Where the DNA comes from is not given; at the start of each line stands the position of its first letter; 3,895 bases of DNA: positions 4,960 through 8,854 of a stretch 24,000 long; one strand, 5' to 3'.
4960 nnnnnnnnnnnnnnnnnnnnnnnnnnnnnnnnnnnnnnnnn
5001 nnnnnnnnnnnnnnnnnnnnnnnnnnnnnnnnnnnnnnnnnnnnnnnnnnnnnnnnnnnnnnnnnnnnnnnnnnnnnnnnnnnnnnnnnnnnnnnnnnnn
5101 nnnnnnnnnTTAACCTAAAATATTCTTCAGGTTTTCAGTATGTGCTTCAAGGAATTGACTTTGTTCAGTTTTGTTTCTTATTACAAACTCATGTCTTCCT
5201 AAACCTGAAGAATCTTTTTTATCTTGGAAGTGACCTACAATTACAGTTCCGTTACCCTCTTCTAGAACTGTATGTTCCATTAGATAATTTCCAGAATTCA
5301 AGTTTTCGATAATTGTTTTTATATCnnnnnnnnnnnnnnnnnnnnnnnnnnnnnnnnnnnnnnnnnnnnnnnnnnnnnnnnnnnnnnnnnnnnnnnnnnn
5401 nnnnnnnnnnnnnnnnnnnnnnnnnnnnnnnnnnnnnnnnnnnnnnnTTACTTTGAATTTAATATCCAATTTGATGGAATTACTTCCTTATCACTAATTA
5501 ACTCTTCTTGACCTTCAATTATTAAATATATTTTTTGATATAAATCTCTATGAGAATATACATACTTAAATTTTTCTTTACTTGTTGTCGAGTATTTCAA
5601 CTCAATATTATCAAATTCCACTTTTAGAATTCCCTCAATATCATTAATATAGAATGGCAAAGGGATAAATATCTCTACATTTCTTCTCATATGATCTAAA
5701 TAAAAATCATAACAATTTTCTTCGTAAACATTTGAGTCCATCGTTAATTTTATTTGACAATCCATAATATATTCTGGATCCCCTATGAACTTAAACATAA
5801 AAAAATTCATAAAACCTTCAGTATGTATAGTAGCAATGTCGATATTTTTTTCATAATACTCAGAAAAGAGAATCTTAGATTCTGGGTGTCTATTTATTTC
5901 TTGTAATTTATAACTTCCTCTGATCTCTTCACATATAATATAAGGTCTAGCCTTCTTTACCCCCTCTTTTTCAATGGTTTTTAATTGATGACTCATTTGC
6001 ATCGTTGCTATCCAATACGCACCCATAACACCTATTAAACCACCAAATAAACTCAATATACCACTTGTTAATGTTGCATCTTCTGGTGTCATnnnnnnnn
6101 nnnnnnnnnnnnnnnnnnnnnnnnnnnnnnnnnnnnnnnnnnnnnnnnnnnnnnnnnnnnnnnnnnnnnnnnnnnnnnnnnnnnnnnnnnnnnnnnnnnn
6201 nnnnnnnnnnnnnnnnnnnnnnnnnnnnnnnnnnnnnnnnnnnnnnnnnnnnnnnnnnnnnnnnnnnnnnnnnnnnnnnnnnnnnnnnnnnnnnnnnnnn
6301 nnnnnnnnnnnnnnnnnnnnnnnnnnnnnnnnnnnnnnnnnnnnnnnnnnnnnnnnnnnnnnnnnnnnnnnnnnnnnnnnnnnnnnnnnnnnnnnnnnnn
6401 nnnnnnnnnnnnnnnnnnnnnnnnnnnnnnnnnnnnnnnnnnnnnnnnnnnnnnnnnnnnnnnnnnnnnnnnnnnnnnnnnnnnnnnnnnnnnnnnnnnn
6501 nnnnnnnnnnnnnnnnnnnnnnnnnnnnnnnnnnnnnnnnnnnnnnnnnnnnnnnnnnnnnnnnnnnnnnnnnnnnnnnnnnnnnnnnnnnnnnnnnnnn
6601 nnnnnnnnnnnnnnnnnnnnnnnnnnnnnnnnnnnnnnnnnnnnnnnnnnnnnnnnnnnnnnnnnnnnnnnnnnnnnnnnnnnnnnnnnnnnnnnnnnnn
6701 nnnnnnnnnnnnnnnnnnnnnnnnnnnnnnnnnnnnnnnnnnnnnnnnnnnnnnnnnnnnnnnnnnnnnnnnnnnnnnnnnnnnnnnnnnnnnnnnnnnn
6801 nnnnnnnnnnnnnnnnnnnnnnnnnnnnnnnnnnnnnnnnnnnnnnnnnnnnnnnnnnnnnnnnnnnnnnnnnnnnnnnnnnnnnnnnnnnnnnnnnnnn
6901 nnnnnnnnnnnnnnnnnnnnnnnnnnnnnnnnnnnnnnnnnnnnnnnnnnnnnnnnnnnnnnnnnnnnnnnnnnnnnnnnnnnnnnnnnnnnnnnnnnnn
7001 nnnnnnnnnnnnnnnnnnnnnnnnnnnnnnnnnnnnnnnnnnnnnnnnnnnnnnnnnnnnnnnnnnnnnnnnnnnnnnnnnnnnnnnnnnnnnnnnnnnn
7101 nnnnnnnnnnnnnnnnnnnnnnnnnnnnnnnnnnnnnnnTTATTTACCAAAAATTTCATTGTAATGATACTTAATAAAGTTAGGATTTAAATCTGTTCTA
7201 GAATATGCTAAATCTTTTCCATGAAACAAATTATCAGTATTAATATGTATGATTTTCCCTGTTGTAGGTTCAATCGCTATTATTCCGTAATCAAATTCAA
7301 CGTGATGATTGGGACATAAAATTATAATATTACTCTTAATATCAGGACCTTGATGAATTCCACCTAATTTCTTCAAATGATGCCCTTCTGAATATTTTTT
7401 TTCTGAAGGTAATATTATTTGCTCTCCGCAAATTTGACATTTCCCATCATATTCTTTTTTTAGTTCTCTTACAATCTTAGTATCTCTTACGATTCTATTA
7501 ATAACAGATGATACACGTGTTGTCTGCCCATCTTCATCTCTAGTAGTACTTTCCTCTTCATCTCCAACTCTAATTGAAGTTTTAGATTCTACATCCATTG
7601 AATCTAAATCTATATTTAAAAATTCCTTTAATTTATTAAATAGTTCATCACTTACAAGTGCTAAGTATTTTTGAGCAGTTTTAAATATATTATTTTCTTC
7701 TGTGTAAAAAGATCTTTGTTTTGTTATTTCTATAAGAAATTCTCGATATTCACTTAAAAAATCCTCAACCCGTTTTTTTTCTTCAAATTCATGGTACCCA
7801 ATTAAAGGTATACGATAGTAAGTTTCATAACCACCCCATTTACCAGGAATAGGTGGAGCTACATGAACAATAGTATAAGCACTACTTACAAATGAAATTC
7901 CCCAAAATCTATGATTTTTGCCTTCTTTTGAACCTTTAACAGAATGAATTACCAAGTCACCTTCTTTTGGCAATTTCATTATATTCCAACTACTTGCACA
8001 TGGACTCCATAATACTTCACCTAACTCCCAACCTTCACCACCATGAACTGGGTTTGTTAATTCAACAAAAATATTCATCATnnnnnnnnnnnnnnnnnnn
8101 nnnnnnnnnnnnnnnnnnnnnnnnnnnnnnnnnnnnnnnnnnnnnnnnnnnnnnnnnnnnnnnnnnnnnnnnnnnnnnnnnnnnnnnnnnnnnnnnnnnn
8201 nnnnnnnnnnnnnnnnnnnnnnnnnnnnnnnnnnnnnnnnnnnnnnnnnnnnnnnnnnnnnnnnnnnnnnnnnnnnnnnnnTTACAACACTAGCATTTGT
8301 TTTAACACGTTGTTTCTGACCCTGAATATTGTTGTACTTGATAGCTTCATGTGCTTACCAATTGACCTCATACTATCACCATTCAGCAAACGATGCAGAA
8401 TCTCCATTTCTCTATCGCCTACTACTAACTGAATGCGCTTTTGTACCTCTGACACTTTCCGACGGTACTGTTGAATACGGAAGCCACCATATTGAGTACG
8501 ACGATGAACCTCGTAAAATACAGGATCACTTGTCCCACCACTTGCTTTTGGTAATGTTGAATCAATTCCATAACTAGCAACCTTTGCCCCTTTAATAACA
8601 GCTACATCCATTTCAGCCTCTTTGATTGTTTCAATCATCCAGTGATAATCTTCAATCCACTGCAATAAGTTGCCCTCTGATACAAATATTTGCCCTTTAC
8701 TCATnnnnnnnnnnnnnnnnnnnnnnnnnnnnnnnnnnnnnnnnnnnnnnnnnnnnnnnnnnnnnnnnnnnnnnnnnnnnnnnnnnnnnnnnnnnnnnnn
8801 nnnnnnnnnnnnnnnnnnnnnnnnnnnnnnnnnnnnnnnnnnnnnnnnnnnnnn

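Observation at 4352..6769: Paralogous 2-TM proteins, each followed by a partner gene: candidate exclusion or abortive-infection modules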

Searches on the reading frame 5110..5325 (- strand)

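Call 5: search_protein_families(library=pfam, proteins=[window:5110-5325:-], max_evalue=1)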
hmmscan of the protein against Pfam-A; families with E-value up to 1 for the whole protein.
window:5110-5325:- (71 aa): 0 families

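Call 6: search_protein_families(library=padloc, proteins=[window:5110-5325:-], max_evalue=1)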
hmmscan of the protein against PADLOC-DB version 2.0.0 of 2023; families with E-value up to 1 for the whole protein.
window:5110-5325:- (71 aa): 0 families

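Call 7: search_protein_families(library=phrogs, proteins=[window:5110-5325:-], max_evalue=1)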
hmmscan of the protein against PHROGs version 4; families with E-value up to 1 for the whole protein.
window:5110-5325:- (71 aa): 1 family
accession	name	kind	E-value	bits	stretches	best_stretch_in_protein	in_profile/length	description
phrog_11717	-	unknown function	0.034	14.9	1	2-49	49-96/208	-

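Call 10: search_protein_families(library=ncbifam, proteins=[window:5110-5325:-], max_evalue=1)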
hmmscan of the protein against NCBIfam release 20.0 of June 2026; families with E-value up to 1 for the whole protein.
window:5110-5325:- (71 aa): 0 families

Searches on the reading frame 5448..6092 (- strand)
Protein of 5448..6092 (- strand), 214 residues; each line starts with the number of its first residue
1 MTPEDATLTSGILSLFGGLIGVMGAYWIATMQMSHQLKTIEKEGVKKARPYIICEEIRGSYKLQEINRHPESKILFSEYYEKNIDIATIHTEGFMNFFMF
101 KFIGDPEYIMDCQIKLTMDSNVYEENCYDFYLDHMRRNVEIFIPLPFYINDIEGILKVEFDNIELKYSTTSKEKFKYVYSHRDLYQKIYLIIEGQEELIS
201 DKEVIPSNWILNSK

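Call 5: search_protein_families(library=pfam, proteins=[window:5448-6092:-], max_evalue=1)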
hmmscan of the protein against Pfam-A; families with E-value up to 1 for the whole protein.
window:5448-6092:- (214 aa): 0 families

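Call 6: search_protein_families(library=padloc, proteins=[window:5448-6092:-], max_evalue=1)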
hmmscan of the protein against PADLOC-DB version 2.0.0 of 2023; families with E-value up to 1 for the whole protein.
window:5448-6092:- (214 aa): 0 families

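Call 7: search_protein_families(library=phrogs, proteins=[window:5448-6092:-], max_evalue=1)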
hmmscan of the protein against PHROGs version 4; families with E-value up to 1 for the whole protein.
window:5448-6092:- (214 aa): 2 families
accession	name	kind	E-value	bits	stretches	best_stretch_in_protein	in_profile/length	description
phrog_26964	-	unknown function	0.11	14.1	1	11-65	18-71/93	-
phrog_6257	-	unknown function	0.12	13.7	1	40-75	40-75/108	-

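Call 10: search_protein_families(library=ncbifam, proteins=[window:5448-6092:-], max_evalue=1)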
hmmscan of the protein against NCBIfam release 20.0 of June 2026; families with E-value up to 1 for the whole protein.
window:5448-6092:- (214 aa): 0 families

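Call 37: search_dna_similar(query=window:5448-6092:-, collection=phages, mode=protein, max_evalue=0.1, max_rows=15)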
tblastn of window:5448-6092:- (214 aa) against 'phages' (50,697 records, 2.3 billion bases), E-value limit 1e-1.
No match.

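Call 40: find_related_loci(query=window:5448-6092:-, collection=viral_contigs, flank=6000)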
Query window:5448-6092:- (214 aa) in viral_contigs; peptide patterns used: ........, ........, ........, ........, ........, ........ (x = any residue, [..] = any of these).
4 stretches matched a pattern, but none encodes a relative of the query by tblastn (E <= 1e-3).

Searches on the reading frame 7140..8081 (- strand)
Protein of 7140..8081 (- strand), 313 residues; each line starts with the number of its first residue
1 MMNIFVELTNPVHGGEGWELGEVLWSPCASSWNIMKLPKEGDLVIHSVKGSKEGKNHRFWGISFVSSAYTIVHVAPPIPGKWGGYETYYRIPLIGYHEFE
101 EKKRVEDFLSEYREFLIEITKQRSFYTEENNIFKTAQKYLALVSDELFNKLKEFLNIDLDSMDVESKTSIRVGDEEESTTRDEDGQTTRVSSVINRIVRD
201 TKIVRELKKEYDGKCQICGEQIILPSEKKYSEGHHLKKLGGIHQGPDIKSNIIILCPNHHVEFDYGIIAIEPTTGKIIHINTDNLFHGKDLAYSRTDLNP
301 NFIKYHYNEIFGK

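Call 5: search_protein_families(library=pfam, proteins=[window:7140-8081:-], max_evalue=1)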
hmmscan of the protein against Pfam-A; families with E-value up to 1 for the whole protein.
window:7140-8081:- (313 aa): 2 families
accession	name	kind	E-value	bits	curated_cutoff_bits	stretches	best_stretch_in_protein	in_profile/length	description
PF13391.12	HNH_2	-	1.5e-06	28.4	21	1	215-271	1-66/66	HNH endonuclease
PF01844.29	HNH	-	0.016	15.8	21.4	1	215-258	1-39/47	HNH endonuclease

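Call 6: search_protein_families(library=padloc, proteins=[window:7140-8081:-], max_evalue=1)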
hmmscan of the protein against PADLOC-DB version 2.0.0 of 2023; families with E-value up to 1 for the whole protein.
window:7140-8081:- (313 aa): 2 families
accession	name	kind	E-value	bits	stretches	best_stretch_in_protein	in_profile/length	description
PDLC03656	mREase_IV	-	2.9e-05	22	1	162-271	152-263/277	Type IV methyl-directed restriction enzyme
PDLC01104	Cas9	-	0.25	9.3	1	88-143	48-91/174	Cas9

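Call 7: search_protein_families(library=phrogs, proteins=[window:7140-8081:-], max_evalue=1)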
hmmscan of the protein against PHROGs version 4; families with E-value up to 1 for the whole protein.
window:7140-8081:- (313 aa): 14 families
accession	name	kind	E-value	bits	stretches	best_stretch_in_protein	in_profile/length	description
phrog_15103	-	unknown function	2.4e-10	41.3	1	157-271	146-262/280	-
phrog_1271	-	DNA, RNA and nucleotide metabolism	0.00019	22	1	200-264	253-316/361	HNH endonuclease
phrog_8048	-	DNA, RNA and nucleotide metabolism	0.00022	21.5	1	191-262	164-224/273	HNH endonuclease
phrog_144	-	DNA, RNA and nucleotide metabolism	0.0015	19.2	1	202-260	74-129/175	HNH endonuclease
phrog_1588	-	unknown function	0.0032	18.3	1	212-270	36-88/132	-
phrog_2255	-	DNA, RNA and nucleotide metabolism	0.0045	17.5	1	189-267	80-172/211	HNH endonuclease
phrog_5956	-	DNA, RNA and nucleotide metabolism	0.016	15.9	1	196-260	43-104/138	HNH endonuclease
phrog_23050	-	unknown function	0.022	14.9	1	196-309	272-380/383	-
phrog_37759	-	unknown function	0.034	15.2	1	173-223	77-127/131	-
phrog_20585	-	unknown function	0.041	13.8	1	200-301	223-319/337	-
phrog_7785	-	DNA, RNA and nucleotide metabolism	0.077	14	1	207-262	65-110/147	HNH endonuclease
phrog_4848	-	unknown function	0.22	12.3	1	83-131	56-105/119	-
phrog_589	-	DNA, RNA and nucleotide metabolism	0.23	12.2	1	204-260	83-135/179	HNH endonuclease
phrog_2214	-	DNA, RNA and nucleotide metabolism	0.34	11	1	182-257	164-230/429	HNH endonuclease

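Call 10: search_protein_families(library=ncbifam, proteins=[window:7140-8081:-], max_evalue=1)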
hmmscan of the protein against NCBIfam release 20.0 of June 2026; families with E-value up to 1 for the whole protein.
window:7140-8081:- (313 aa): 1 family
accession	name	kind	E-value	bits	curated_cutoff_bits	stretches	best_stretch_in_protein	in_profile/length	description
NF045808.1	PT-DNA_restrict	exception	5.9e-09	35.5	180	1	195-274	157-234/284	phosphorothioated DNA-binding restriction endonuclease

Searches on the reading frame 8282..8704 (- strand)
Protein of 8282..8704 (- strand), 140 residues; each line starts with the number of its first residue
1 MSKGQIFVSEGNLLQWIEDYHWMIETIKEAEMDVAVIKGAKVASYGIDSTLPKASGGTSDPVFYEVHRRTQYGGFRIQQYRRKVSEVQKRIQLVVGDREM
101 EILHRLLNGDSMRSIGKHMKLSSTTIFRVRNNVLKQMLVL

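Call 5: search_protein_families(library=pfam, proteins=[window:8282-8704:-], max_evalue=1)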
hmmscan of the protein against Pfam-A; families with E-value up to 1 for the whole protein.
window:8282-8704:- (140 aa): 5 families
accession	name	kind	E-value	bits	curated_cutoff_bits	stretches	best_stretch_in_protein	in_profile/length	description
PF00196.25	GerE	-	1.3e-05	25.2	23.5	1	97-137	5-45/57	Bacterial regulatory proteins, luxR family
PF13936.12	HTH_38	-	0.0011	19.1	27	1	97-129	9-40/44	Helix-turn-helix domain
PF13542.12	HTH_Tnp_ISL3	-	0.029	14.3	27.4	1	99-129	17-46/51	Helix-turn-helix domain of transposase family ISL3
PF13384.12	HTH_23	-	0.038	14.3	24.6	1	98-132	6-40/50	Homeodomain-like domain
PF16094.10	PAC1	-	0.22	11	28.4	1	4-50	133-176/283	Proteasome assembly chaperone 4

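Call 7: search_protein_families(library=phrogs, proteins=[window:8282-8704:-], max_evalue=1)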
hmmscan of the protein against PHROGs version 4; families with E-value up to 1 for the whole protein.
window:8282-8704:- (140 aa): 6 families
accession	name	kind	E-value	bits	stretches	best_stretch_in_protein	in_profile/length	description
phrog_1058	-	unknown function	1.3e-33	116.9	1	9-138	3-128/134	-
phrog_36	-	transcription regulation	2e-05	25.3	1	16-137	59-183/220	transcriptional regulator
phrog_9005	-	unknown function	0.01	17.1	1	87-137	58-108/113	-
phrog_1482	-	head and packaging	0.097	13.3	1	97-132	18-54/147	terminase small subunit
phrog_18995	-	head and packaging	0.12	13.4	1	99-132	8-41/170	terminase small subunit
phrog_5735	-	unknown function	0.16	13.1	1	83-132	37-86/88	-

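Call 10: search_protein_families(library=ncbifam, proteins=[window:8282-8704:-], max_evalue=1)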
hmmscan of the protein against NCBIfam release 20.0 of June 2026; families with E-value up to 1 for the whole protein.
window:8282-8704:- (140 aa): 10 families
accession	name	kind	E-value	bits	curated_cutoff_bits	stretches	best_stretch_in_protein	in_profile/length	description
NF047785.1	respo_reg_MadR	equivalog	0.00015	21.2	300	1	92-137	146-191/209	MadR family response regulator transcription factor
TIGR01884.1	cas_HTH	subfamily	0.00066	19.1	60.2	1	95-139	140-186/202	CRISPR-associated CARF protein Csa3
NF006900.1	PRK09390.1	equivalog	0.0008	19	255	1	78-137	127-185/203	response regulator FixJ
NF006145.0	PRK08295.1-2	equivalog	0.0024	17.2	212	1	81-127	150-196/213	RNA polymerase sporulation sigma factor SigH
NF052445.1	RespRegMctR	equivalog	0.0026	17.2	300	1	91-137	141-187/205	two-component system response regulator MctR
TIGR03020.2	EpsA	equivalog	0.01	15.5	170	1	87-137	182-233/247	XrtB/PEP-CTERM-associated transcriptional regulator EpsA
NF007708.0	PRK10403.1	equivalog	0.023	14.2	343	1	76-137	133-196/215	nitrate/nitrite response regulator protein NarP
NF007403.0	PRK09935.1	equivalog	0.039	13.5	271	1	87-135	142-190/210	fimbria biosynthesis transcriptional regulator FimZ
NF007419.0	PRK09958.1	equivalog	0.055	13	251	1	74-131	124-180/204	acid-sensing system DNA-binding response regulator EvgA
NF040939.2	trans_reg_lrs14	equivalog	0.079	13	90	1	95-139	19-66/103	Lrs14 family HTH-type transcriptional regulator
